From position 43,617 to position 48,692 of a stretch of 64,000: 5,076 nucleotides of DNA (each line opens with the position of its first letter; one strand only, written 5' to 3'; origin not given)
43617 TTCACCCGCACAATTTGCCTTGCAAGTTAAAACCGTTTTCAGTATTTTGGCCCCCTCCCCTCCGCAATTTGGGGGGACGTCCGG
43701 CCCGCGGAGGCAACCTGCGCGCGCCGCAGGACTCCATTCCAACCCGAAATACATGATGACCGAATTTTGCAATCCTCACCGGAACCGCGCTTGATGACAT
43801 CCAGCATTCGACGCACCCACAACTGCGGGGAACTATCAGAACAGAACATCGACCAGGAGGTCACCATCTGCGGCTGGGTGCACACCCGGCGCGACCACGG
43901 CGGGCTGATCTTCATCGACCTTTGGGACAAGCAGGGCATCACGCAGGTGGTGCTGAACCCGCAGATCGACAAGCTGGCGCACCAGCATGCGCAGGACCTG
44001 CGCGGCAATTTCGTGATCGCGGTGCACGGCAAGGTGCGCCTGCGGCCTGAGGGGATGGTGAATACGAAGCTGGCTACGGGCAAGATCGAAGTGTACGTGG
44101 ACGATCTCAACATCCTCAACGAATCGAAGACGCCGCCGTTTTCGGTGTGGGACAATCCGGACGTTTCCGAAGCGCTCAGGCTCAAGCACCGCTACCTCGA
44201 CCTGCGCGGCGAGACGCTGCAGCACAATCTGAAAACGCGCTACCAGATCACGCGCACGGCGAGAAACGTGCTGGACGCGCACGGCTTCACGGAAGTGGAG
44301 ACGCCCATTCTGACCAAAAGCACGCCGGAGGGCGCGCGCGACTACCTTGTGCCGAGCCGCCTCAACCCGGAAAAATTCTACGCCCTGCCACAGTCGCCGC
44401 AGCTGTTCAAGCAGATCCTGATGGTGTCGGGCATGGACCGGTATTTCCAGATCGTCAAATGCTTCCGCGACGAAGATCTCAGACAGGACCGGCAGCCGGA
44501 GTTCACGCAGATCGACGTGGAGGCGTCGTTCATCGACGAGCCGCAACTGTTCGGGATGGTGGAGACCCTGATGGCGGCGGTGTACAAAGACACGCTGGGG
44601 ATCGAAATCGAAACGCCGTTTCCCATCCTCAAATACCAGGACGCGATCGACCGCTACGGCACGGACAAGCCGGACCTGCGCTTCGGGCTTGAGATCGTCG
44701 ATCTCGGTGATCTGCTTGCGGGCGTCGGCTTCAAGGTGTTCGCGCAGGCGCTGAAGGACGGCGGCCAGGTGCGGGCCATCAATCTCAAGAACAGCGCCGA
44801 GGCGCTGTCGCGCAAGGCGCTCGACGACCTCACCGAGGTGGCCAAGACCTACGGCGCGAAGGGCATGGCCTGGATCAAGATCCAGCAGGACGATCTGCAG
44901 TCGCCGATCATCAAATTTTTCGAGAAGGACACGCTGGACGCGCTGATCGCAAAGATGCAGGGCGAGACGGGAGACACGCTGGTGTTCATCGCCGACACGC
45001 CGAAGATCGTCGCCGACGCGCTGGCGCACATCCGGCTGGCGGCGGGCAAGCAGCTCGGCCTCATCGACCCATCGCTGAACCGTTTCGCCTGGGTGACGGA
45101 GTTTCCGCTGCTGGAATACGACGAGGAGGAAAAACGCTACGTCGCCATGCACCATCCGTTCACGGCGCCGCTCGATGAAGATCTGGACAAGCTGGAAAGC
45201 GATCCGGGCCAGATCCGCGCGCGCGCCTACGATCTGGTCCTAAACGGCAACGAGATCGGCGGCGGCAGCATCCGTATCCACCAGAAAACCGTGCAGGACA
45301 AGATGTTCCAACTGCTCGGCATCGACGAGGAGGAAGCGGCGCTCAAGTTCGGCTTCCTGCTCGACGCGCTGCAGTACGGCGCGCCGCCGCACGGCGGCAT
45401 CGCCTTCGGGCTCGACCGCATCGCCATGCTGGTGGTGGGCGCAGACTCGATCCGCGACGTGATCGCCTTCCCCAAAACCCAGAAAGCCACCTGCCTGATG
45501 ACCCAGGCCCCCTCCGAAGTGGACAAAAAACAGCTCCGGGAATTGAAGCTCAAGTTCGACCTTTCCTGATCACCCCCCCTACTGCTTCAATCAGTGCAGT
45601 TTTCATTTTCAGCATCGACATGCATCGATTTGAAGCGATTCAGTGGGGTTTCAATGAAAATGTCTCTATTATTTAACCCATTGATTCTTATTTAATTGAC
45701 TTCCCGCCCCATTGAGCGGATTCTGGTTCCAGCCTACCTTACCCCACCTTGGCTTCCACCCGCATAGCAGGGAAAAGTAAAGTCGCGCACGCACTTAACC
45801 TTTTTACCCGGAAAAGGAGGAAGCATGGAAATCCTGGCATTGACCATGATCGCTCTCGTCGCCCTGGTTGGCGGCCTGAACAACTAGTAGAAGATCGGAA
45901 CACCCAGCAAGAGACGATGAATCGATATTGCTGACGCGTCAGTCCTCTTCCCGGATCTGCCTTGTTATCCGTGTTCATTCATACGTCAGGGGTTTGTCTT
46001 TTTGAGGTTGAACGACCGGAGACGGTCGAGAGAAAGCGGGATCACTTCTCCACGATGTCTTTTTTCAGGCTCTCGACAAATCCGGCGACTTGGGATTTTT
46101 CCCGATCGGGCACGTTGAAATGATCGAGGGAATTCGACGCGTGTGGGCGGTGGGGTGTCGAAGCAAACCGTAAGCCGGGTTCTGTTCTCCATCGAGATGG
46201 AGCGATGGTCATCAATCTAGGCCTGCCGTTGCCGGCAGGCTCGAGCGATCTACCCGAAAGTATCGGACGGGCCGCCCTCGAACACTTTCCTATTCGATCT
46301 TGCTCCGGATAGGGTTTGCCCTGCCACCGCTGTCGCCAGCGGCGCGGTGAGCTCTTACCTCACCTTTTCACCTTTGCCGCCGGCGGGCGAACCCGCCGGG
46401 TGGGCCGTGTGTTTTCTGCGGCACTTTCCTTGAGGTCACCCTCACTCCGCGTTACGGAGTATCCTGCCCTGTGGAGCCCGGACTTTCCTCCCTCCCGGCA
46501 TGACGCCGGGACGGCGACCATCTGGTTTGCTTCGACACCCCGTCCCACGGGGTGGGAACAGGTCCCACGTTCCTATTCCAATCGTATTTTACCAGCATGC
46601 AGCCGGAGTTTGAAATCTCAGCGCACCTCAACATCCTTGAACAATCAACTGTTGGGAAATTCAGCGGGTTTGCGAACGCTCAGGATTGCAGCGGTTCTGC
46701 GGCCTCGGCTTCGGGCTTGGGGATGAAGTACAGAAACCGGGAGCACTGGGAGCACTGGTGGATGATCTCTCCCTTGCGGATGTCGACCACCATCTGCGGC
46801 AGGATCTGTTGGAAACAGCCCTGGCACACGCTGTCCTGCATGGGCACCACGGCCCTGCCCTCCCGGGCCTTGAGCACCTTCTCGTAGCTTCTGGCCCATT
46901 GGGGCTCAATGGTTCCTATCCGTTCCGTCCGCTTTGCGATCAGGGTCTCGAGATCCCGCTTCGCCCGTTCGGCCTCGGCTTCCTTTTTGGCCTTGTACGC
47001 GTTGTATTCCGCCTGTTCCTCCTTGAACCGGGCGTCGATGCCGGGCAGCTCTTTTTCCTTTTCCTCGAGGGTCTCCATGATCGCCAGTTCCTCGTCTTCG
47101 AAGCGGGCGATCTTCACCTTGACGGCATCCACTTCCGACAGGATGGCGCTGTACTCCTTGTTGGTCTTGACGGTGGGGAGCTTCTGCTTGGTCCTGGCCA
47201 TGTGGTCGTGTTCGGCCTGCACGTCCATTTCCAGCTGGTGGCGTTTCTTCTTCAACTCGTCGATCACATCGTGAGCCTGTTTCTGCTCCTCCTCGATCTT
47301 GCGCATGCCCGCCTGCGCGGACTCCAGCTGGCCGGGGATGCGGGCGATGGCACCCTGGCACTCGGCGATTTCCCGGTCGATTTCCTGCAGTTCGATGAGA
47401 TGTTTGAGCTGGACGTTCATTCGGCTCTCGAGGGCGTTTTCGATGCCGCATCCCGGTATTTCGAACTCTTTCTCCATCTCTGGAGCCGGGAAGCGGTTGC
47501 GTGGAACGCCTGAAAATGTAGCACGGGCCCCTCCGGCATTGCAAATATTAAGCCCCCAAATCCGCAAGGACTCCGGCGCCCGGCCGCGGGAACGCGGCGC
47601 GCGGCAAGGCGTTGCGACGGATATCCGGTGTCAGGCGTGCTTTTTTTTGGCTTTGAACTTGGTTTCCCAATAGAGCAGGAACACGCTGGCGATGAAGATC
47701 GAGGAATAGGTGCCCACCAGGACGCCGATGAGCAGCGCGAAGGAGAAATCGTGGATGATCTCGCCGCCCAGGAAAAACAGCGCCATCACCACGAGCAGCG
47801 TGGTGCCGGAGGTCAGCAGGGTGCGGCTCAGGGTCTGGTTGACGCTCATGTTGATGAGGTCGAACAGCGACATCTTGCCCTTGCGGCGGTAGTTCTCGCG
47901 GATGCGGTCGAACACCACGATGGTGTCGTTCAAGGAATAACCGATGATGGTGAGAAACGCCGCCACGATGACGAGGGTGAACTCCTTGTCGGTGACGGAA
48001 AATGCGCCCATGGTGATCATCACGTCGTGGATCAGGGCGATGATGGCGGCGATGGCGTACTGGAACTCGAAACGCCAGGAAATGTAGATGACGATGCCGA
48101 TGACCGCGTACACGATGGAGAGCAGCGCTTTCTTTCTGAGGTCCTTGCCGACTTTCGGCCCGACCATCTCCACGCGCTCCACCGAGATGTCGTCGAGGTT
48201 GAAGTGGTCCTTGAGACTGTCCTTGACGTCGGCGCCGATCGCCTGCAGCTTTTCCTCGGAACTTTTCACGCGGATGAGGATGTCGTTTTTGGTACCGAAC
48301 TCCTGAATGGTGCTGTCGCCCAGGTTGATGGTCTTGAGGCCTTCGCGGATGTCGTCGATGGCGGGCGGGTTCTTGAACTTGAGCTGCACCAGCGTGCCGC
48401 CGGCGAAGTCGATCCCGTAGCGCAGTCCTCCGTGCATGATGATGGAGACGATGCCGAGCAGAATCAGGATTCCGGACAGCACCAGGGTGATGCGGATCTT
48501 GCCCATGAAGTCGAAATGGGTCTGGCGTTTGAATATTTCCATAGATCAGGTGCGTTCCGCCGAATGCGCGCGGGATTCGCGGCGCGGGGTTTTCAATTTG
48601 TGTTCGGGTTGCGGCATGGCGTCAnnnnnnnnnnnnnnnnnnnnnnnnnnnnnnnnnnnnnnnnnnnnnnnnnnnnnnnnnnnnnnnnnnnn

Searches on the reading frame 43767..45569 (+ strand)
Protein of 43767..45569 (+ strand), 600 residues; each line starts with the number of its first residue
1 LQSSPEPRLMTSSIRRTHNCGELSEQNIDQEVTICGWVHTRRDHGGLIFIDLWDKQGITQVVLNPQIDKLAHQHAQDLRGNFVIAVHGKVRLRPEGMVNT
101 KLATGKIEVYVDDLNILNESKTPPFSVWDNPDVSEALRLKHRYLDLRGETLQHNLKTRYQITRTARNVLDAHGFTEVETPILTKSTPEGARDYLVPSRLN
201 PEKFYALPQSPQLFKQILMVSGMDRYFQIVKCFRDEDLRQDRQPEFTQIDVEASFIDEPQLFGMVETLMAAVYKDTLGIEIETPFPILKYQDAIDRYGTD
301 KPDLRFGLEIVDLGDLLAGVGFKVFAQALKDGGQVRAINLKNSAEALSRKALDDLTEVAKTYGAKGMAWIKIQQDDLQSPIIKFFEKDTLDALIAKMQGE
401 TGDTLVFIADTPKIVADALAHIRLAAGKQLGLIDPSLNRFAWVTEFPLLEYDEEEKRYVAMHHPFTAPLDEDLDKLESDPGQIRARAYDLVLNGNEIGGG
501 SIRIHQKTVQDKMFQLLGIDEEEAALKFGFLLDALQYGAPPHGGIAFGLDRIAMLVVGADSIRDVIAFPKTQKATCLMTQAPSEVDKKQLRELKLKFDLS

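Call 79: search_protein_families(library=pfam, proteins=[window:43767-45569:+], max_evalue=0.00001)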
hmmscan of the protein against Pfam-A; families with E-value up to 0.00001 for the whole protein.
window:43767-45569:+ (600 aa): 3 families
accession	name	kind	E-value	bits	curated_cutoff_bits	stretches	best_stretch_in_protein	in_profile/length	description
PF00152.25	tRNA-synt_2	-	1.1e-120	402.9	25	1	135-572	2-308/308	tRNA synthetases class II (D, K and N)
PF02938.19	GAD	-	1.2e-25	90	23.4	1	325-419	1-95/95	GAD domain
PF01336.31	tRNA_anti-codon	-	7.8e-17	61.4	27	1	32-117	1-75/75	OB-fold nucleic acid binding domain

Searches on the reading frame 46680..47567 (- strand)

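Call 79: search_protein_families(library=pfam, proteins=[window:46680-47567:-], max_evalue=0.00001)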
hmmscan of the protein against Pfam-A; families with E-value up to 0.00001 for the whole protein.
window:46680-47567:- (295 aa): 2 families
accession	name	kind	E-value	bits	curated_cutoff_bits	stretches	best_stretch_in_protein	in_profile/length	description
PF24481.2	CT398_CC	-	7.7e-11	42.6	27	1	60-233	1-177/180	CT398-like coiled coil hairpin domain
PF02591.20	Zn_ribbon_9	-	1.4e-07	32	29.1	1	247-279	1-33/33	C4-type zinc ribbon domain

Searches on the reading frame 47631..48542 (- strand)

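Call 79: search_protein_families(library=pfam, proteins=[window:47631-48542:-], max_evalue=0.00001)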
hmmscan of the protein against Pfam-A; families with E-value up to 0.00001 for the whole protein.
window:47631-48542:- (303 aa): 2 families
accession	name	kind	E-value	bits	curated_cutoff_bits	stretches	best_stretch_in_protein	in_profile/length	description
PF02355.23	SecD_SecF_C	-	1.2e-68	230.7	20.5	1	109-294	5-188/189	Protein export membrane protein SecD/SecF, C-terminal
PF07549.19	Sec_GG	-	6.7e-08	32.2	20.3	1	36-59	4-27/28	SecD/SecF GG Motif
